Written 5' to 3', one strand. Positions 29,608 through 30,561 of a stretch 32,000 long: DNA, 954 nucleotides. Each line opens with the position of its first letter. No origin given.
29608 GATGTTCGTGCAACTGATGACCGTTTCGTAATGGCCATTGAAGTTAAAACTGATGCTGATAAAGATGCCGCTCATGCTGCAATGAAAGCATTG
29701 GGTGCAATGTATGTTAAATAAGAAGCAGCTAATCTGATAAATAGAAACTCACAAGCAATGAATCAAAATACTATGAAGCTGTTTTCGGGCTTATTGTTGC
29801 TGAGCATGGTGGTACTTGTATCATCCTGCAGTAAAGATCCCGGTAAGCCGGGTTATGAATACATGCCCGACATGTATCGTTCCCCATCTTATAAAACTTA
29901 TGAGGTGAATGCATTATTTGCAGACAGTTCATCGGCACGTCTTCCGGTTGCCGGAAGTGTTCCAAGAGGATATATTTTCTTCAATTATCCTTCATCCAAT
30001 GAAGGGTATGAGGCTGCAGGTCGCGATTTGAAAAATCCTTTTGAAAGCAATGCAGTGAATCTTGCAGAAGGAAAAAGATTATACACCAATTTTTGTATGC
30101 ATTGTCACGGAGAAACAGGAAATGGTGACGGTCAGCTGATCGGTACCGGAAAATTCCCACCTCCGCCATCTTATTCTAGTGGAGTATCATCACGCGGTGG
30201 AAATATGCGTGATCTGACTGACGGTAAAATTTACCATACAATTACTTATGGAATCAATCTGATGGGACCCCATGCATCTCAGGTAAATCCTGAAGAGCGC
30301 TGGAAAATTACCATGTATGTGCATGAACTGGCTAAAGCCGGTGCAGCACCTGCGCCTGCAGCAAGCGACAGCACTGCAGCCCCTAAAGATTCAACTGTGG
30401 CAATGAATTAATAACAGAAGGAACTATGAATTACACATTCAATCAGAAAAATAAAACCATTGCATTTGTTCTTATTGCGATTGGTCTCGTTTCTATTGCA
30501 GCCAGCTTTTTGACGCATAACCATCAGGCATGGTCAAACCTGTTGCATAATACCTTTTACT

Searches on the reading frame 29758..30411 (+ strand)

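Call 8: search_protein_families(library=pfam, proteins=[window:29758-30411:+], max_evalue=0.001)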
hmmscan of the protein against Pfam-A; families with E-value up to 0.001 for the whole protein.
window:29758-30411:+ (217 aa): 2 families
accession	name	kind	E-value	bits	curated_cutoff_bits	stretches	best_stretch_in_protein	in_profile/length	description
PF13442.11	Cytochrome_CBB3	-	7.1e-11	42.7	27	1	101-188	2-68/68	Cytochrome C oxidase, cbb3-type, subunit III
PF00034.26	Cytochrom_C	-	1.7e-08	36.1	21.3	1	103-191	2-89/90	Cytochrome c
